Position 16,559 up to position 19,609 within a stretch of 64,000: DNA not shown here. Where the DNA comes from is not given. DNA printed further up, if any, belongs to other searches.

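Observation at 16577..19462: Giant fusion of an MBL-fold hydrolase, tandem cNMP-binding modules and a C-terminal hemerythrin behind an unassigned ~300-aa N-terminal region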

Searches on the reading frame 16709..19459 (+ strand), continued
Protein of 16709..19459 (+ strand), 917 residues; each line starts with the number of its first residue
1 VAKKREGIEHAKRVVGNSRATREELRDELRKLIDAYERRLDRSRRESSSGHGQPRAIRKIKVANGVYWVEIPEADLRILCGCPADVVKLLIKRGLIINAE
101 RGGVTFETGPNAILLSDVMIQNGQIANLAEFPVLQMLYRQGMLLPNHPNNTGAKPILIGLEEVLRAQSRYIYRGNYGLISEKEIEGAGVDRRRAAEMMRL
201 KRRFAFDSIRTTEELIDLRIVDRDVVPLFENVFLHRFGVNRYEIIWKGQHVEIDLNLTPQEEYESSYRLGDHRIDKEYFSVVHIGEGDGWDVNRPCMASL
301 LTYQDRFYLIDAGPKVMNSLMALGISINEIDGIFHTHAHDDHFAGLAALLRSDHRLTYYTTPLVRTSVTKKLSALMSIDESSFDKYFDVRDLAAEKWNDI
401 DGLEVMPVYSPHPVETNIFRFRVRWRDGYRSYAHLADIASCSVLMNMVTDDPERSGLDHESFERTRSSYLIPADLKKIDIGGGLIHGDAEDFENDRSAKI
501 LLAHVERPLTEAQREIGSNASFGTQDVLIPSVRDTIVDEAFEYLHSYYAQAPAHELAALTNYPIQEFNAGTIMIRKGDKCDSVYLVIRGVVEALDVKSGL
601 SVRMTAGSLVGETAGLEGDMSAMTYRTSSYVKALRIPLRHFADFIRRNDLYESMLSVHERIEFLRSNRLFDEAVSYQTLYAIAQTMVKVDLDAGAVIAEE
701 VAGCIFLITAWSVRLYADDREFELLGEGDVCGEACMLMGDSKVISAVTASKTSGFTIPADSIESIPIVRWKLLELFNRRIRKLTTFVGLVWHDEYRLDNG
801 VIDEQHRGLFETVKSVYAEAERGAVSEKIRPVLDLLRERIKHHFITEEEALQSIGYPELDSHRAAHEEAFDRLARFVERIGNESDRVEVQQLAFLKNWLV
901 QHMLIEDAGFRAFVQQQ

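Call 40: find_related_loci(query=A1, collection=genome_contigs, flank=8000)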
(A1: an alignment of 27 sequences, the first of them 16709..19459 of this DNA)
Query A1 (917 aa) in genome_contigs; peptide patterns used: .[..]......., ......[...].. (x = any residue, [..] = any of these).
599 stretches matched a pattern (row limit reached: there are more); 593 encode a relative of the query (tblastn E <= 1e-3); the best 80 are kept; 80 distinct loci.
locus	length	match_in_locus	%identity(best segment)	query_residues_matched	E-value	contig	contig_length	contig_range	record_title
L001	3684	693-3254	50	57-910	0e+0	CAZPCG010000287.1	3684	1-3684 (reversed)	MAG TPA_asm: uncultured Spirochaetota bacterium isolate binchicken_co395_73 genome assembly, contig: NODE_18452_length_3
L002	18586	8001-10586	50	52-915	0e+0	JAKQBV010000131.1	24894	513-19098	MAG: bacterium isolate USCA_metabat.19_sub k141_639533, whole genome shotgun sequence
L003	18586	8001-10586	50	52-915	0e+0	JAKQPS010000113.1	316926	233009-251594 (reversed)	MAG: bacterium isolate USMO_maxbin.112 k141_590587, whole genome shotgun sequence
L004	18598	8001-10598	50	52-917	0e+0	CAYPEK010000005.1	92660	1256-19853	MAG TPA_asm: uncultured bacterium isolate binchicken_co246_416 genome assembly, contig: NODE_251_length_92660_cov_7.8230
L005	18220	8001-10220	54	57-792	0e+0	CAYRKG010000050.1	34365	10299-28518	MAG TPA_asm: uncultured Spirochaetota bacterium isolate SRP323688_co1_269 genome assembly, contig: NODE_2259_length_3436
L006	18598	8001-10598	48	57-917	0e+0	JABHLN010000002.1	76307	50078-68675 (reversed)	MAG: Desulfobacterales bacterium isolate SI037S2_bin45 SI037S2_bin45_Ctg2, whole genome shotgun sequence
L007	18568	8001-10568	49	55-910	0e+0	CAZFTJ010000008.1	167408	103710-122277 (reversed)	MAG TPA_asm: uncultured Spirochaetota bacterium isolate binchicken_co178_263 genome assembly, contig: NODE_169_length_16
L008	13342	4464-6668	53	57-791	0e+0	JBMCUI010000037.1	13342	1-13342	MAG: Spirochaetota bacterium isolate D4M11_14 NODE_2590_length_13342_cov_6.234590, whole genome shotgun sequence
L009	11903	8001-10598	48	50-917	0e+0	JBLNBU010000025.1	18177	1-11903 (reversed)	MAG: Actinomycetota bacterium isolate MAG143 PRJNA950955_bin5_renamed_24, whole genome shotgun sequence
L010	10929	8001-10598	47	56-917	0e+0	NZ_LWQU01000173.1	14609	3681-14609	Magnetospirillum moscoviense strain BB-1 NODE_69_length_14609_cov_110.341_ID_7030, whole genome shotgun sequence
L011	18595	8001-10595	47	57-917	0e+0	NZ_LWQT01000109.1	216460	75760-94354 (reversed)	Paramagnetospirillum marisnigri strain SP-1 NODE_7_length_216460_cov_87.9381_ID_3171, whole genome shotgun sequence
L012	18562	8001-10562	47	56-917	0e+0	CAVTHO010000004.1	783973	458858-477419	MAG: uncultured Spirochaetota bacterium isolate MFD05942.bin.2.325 genome assembly, contig: contig_25545, whole genome s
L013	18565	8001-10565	48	57-907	0e+0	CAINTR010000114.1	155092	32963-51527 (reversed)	MAG: uncultured Magnetospirillum sp. isolate VK2_bin-0414 genome assembly, contig: bin-0414:114/223, whole genome shotgu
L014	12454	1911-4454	48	57-913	0e+0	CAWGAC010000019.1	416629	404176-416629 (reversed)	MAG: uncultured Spirochaetota bacterium isolate MFD04408.bin.2.124 genome assembly, contig: contig_44740, whole genome s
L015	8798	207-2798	49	55-907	0e+0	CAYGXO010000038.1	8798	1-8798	MAG TPA_asm: uncultured Spirochaetaceae bacterium isolate ERP119294_co2_1 genome assembly, contig: k141_1236541, whole g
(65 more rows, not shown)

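Call 53: find_encoding_contigs(protein=P0002, flank=8000, max_places=2)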
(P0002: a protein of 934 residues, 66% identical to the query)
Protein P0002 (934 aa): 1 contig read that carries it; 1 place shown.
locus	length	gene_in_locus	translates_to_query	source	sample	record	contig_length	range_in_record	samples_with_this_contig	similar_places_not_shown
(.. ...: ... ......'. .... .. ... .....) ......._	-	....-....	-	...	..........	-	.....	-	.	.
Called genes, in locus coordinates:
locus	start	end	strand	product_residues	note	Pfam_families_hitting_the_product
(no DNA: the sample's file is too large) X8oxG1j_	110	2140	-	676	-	-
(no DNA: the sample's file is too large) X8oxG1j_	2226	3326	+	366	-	PF00497:SBP_bac_3 (faint)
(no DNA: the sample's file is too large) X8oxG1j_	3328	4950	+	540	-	PF00672:HAMP, PF07228:SpoIIE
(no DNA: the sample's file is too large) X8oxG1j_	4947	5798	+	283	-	PF19788:DUF6272, PF09345:SiaC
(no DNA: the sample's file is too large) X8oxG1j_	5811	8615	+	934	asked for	PF00753:Lactamase_B, PF23023:Anti-Pycsar_Apyc1, PF12706:Lactamase_B_2, PF00027:cNMP_binding, PF01814:Hemerythrin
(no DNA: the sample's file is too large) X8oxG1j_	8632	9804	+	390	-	PF02746:MR_MLE_N, PF13378:MR_MLE_C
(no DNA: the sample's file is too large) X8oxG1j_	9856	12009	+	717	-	PF22842:Pel9A-like_beta_helix, PF05048:NosD (faint), PF13229:Beta_helix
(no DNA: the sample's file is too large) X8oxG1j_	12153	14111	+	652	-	PF14871:GHL6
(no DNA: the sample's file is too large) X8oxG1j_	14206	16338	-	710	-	PF22842:Pel9A-like_beta_helix (faint), PF21231:GH141_M, PF05048:NosD (faint), PF13229:Beta_helix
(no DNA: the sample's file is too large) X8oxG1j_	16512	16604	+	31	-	?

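Call 54: find_encoding_contigs(protein=P0005, flank=8000, max_places=2)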
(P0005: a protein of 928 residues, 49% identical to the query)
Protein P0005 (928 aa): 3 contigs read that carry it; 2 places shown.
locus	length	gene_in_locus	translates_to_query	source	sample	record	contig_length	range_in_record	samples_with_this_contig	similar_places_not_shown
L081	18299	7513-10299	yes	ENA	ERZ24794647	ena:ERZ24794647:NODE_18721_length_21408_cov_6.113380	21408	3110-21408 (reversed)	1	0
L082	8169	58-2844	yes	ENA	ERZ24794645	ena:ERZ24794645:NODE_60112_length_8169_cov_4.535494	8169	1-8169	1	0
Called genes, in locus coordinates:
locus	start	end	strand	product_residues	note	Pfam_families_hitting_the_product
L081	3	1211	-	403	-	?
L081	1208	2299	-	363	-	-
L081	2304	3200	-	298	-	PF01040:UbiA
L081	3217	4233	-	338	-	PF01408:GFO_IDH_MocA, PF22725:GFO_IDH_MocA_C3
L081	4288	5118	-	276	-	PF00106:adh_short, PF08659:KR (faint), PF13561:adh_short_C2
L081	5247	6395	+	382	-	PF00465:Fe-ADH, PF13685:Fe-ADH_2 (weak), PF25137:ADH_Fe_C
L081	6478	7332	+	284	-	-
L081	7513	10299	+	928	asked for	PF23023:Anti-Pycsar_Apyc1, PF00753:Lactamase_B, PF12706:Lactamase_B_2 (weak), PF00027:cNMP_binding, PF01814:Hemerythrin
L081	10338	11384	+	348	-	PF01208:URO-D (weak)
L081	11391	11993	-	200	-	PF00174:Oxidored_molyb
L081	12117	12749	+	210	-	PF01261:AP_endonuc_2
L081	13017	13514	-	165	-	PF16156:DUF4864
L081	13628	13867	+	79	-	-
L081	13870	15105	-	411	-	PF00462:Glutaredoxin, PF01946:Thi4 (weak), PF07992:Pyr_redox_2, PF00890:FAD_binding_2 (weak), PF01266:DAO (weak), PF12831:FAD_oxidored, PF13738:Pyr_redox_3, PF00070:Pyr_redox, +4 more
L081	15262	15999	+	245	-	PF01261:AP_endonuc_2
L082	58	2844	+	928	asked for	PF23023:Anti-Pycsar_Apyc1, PF00753:Lactamase_B, PF12706:Lactamase_B_2 (weak), PF00027:cNMP_binding, PF01814:Hemerythrin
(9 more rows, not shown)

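Call 55: predict_structure(alignment_id=A3)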
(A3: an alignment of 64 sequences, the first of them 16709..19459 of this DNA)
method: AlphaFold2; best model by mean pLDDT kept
length: 917 residues; sequences in the alignment: 64
mean_pLDDT: 89.0   pTM: 0.85
mean pLDDT of the five models: 89.0, 88.6, 88.3, 85.8, 84.9
residues with pLDDT >= 90: 557; 70-90: 318; 50-70: 33; < 50: 9
segments of 3 or more residues with pLDDT < 50: 1-3, 47-52
pLDDT, mean of each block of 10 residues (from residue 1): 60 78 81 73 54 71 96 94 92 92 91 95 90 84 89 92 95 94 97 95 92 94 87 90 90 92 90 93 87 88 95 91 93 94 89 96 97 91 94 97 97 96 96 95 95 94 96 96 85 97 90 95 95 89 90 94 95 94 93 87 88 85 93 95 92 86 88 86 94 93 92 88 90 86 89 95 93 91 73 79 89 85 76 91 91 85 88 86 66 83 79 66
secondary structure, 60 per line:
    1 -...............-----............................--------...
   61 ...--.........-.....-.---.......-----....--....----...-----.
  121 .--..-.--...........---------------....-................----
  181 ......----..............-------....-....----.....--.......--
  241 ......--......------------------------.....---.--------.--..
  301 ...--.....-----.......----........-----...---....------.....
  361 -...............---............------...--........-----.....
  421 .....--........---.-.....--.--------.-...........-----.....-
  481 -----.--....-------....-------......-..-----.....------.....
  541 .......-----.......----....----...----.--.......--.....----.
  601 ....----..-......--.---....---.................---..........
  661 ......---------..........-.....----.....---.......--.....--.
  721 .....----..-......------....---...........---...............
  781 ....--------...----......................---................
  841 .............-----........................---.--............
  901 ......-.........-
elements in order (helices of 4 or more, strands of 3 or more residues): H2-16 H22-49 E58-63 E66-71 E76-80 H86-92 E98-101 E104-107 E112-114 H130-140 E156-159 H161-176 H181-186 H191-204 H212-215 E217-220 E225-229 E232-238 E241-246 E249-254 E279-283 E299-303 E306-310 H316-322 E330-334 H346-349 E356-360 H362-376 H380-386 E387-391 E398-400 E403-410 E416-425 E428-435 H441-445 H459-469 E475-479 H489-492 E500-503 H511-516 E525-529 H536-547 H553-559 E564-567 E572-574 E582-588 E591-595 E600-604 H612-617 E624-627 E631-637 H638-647 H651-666 H676-685 E687-691 H697-700 E704-710 E713-717 E720-725 H733-738 E745-748 E752-758 H759-762 H766-784 H800-821 H826-853 H859-882 H889-906 H908-916

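Call 59: fold_search(model_id=the predicted structure, library=pdb)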
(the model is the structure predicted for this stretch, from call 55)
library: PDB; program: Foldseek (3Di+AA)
matches with E <= 10: 1071; with E <= 0.001: 602
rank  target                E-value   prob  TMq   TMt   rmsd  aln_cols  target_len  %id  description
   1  4z07_C                2.1e-13  1.00  0.12  0.40  18.1       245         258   20  Co-crystal structure of the tandem CNB (CNB-A/B) domains of human PKG I beta with cGMP (released 2016-04-13)
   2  4z07_A                2.8e-13  1.00  0.12  0.39  19.4       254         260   20  Co-crystal structure of the tandem CNB (CNB-A/B) domains of human PKG I beta with cGMP (released 2016-04-13)
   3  5j3u                  3.7e-13  1.00  0.15  0.44  12.8       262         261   14  Co-crystal structure of the regulatory domain of Toxoplasma gondii PKA with cAMP (released 2016-04-20)
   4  3shr_A                8.6e-13  1.00  0.12  0.35  15.7       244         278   20  Crystal Structure of cGMP-dependent Protein Kinase Reveals Novel Site of Interchain Communication (released 2011-09-21)
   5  6h4g_B                1.2e-12  1.00  0.18  0.43   8.3       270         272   16  Regulatory subunit of a cAMP-independent protein kinase A from Trypanosoma brucei: E311A, T318R, V319A mutant bound to (released 2019-08-14)
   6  7lv3_B                1.2e-12  1.00  0.12  0.18  18.0       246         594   21  Crystal structure of human protein kinase G (PKG) R-C complex in inhibited state (released 2022-08-24)
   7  6h4g_A                1.3e-12  1.00  0.17  0.42   8.3       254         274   17  Regulatory subunit of a cAMP-independent protein kinase A from Trypanosoma brucei: E311A, T318R, V319A mutant bound to (released 2019-08-14)
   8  1rl3_B                1.3e-12  1.00  0.16  0.45   9.9       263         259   19  Crystal structure of cAMP-free R1a subunit of PKA (released 2004-07-06)
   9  5dyl                  1.6e-12  1.00  0.12  0.13  19.2       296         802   16  Crystal structure of the cGMP-dependent protein kinase PKG from Plasmodium Vivax - Apo form (released 2015-11-04)
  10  5fet                  1.9e-12  1.00  0.12  0.13  16.3       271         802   16  Crystal Structure of PVX_084705 in presence of Compound 2 (released 2016-01-13)
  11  5kbf_A                2.0e-12  1.00  0.18  0.43   7.8       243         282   15  cAMP bound PfPKA-R (141-441) (released 2016-10-12)
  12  6rsx                  3.0e-12  1.00  0.17  0.45   8.9       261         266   16  Regulatory Subunit of cAMP-dependant Protein Kinase A from Euglena gracilis at 1.6 A resolution (released 2020-10-28)
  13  7lv3_A                3.3e-12  1.00  0.12  0.18  17.7       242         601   22  Crystal structure of human protein kinase G (PKG) R-C complex in inhibited state (released 2022-08-24)
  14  5f0a                  3.3e-12  1.00  0.12  0.13  19.2       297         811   17  CRYSTAL STRUCTURE OF PVX_084705 WITH BOUND 1-tert-butyl-3-(3-chlorophenoxy)-1H-pyrazolo[3,4-d]pyrimidin-4-amine INHIBITO (released 2015-12-16)
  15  6flo_A                5.7e-12  1.00  0.17  0.42   8.4       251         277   16  Regulatory subunit of a cAMP-independent protein kinase A from Trypanosoma brucei at 2.1 Angstrom resolution (released 2019-08-14)
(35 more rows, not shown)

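Call 60: search_protein_families(library=padloc, proteins=[window:16709-19459:+], max_evalue=0.01)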
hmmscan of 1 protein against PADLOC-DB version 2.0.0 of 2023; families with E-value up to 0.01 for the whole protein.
window:16709-19459:+ (917 aa): 5 families
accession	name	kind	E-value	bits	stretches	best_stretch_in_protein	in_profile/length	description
PDLC00734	PycC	-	6.3e-08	30.1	1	544-629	14-99/374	Pycsar cyclase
PDLC00731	Effector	-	3.2e-06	24.3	1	553-620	33-97/306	TIR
PDLC00732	Effector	-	3.4e-06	24.2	1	563-619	37-92/301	TIR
PDLC02371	PycTIR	-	3e-05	21.5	1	564-649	39-124/288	-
PDLC00730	Effector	-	0.001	16.4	1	564-655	58-150/299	TIR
